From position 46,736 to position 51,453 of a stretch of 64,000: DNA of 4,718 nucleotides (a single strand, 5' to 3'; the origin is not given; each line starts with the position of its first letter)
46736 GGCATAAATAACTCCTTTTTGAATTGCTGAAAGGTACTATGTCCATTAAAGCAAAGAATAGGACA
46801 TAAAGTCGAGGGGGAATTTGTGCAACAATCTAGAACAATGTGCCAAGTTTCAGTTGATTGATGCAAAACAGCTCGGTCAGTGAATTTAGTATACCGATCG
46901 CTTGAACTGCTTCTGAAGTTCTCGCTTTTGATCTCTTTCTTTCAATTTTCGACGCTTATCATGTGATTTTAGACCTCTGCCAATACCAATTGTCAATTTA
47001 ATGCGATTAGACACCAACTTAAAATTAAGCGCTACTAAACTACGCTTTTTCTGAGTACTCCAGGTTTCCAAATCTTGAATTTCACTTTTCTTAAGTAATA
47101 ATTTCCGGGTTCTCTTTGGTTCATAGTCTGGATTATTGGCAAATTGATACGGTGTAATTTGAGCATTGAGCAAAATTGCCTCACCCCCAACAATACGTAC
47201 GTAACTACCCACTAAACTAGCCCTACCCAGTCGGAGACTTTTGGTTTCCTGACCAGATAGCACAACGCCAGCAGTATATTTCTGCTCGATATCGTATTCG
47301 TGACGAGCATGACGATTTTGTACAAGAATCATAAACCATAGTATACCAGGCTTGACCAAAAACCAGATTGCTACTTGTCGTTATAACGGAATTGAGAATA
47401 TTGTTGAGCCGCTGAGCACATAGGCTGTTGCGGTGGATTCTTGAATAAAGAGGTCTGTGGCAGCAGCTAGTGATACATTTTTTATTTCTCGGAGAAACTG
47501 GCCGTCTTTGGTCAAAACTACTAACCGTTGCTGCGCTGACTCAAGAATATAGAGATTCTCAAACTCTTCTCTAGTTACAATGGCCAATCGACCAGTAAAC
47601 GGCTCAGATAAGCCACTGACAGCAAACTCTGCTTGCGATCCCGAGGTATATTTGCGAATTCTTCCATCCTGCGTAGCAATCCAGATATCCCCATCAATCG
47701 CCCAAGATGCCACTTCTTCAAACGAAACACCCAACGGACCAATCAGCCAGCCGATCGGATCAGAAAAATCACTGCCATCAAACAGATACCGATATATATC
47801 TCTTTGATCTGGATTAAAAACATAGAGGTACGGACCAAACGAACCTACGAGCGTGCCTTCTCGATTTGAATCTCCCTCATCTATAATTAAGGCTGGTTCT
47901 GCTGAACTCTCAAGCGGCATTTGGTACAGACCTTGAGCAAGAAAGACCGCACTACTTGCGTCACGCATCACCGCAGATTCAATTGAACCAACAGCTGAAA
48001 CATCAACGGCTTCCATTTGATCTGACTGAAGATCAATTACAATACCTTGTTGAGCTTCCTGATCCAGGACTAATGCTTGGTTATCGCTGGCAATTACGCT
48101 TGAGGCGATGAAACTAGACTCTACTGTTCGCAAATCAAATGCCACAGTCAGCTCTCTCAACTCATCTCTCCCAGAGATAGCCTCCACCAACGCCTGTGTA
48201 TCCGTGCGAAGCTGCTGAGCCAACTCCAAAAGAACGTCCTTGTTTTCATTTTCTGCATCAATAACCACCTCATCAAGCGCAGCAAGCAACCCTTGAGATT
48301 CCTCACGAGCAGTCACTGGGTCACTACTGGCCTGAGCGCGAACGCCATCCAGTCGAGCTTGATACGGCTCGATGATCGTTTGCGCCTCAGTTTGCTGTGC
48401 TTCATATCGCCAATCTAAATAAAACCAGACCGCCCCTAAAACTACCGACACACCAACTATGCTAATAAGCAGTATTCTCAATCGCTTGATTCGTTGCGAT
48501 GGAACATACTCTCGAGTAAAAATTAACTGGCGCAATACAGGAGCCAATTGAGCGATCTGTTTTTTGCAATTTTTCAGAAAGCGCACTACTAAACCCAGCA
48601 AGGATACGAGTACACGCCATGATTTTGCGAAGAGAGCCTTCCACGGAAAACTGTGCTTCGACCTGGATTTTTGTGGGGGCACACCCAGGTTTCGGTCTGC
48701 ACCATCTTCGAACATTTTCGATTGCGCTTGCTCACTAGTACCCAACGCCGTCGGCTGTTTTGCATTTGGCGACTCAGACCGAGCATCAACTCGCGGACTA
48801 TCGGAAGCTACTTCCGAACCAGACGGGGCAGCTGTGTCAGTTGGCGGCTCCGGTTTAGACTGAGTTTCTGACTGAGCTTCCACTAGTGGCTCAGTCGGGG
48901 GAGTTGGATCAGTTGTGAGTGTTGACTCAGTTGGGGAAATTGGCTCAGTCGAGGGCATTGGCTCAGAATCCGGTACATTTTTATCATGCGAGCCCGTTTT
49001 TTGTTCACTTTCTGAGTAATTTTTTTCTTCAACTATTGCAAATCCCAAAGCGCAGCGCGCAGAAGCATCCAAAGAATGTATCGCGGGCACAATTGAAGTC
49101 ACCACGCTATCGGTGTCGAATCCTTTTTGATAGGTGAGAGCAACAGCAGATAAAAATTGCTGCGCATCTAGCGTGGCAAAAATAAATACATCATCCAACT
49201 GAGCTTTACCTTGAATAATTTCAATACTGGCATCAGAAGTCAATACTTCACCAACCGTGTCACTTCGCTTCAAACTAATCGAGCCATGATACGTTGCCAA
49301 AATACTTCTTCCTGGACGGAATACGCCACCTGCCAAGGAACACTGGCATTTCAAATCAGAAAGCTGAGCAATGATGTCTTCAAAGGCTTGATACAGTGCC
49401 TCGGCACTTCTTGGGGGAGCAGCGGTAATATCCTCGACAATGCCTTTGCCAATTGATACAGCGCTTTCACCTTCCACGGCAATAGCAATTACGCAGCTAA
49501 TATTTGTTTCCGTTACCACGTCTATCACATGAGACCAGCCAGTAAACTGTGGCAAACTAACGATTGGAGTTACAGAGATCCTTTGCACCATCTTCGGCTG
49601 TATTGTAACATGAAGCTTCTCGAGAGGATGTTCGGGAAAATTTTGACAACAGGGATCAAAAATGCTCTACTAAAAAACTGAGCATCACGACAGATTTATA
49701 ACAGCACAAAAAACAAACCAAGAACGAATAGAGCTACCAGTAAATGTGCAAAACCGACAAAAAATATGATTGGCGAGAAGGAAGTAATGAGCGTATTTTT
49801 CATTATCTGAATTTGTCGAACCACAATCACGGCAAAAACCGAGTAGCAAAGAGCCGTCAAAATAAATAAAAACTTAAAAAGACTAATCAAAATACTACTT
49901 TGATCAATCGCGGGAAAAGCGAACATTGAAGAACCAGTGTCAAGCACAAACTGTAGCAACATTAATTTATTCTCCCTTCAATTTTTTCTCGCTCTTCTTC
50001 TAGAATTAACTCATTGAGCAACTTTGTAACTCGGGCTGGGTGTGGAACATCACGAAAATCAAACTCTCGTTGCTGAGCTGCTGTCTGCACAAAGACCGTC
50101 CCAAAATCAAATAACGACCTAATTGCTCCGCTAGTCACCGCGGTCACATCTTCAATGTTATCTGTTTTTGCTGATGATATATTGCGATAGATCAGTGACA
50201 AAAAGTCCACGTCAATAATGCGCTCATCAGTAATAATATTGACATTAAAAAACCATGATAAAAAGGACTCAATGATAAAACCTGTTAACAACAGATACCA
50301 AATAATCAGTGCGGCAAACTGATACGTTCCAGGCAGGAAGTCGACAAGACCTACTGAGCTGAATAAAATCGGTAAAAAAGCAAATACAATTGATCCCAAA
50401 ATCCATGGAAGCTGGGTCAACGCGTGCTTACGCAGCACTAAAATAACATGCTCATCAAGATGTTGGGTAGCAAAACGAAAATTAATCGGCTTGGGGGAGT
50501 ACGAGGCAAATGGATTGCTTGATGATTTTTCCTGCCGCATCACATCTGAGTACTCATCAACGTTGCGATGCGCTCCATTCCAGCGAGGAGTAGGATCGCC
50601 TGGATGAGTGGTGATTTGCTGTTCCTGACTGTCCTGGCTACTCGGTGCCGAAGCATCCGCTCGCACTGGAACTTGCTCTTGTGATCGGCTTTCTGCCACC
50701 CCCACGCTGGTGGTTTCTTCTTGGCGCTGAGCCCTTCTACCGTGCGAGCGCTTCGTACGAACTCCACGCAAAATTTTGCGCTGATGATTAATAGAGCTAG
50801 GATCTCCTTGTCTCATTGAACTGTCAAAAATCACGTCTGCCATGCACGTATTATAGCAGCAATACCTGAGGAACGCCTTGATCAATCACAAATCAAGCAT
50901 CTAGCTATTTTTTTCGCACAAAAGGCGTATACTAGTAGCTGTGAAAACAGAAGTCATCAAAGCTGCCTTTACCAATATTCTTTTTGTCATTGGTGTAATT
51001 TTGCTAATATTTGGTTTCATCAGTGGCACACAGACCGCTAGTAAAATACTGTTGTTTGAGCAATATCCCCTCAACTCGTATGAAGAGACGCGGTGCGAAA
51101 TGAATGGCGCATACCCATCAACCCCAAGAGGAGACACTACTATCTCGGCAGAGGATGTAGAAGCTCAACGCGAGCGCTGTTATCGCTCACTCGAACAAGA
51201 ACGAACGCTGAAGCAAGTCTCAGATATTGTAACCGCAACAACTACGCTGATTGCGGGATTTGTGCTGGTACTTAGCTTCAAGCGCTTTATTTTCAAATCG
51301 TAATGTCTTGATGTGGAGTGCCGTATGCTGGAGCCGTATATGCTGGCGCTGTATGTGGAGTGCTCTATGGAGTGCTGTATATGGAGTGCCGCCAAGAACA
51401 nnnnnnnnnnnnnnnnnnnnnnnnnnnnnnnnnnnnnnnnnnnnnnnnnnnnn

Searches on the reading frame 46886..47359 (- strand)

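Call 14: search_protein_families(library=pfam, proteins=[window:46886-47359:-], max_evalue=0.01)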
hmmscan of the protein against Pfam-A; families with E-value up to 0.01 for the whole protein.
window:46886-47359:- (157 aa): 1 family
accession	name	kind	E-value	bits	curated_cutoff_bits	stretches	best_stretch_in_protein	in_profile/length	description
PF01668.23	SmpB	-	8.6e-45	152.6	27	1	13-153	2-142/143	SmpB protein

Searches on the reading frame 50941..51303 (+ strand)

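Call 62: search_protein_families(library=ncbifam, proteins=[window:50941-51303:+], max_evalue=1)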
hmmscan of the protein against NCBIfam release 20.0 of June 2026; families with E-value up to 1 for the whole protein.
window:50941-51303:+ (120 aa): 1 family
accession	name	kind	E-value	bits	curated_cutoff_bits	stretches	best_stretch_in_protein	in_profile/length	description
NF010227.0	PRK13682.1-2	equivalog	0.005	16.9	73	1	8-30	28-50/52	hypothetical protein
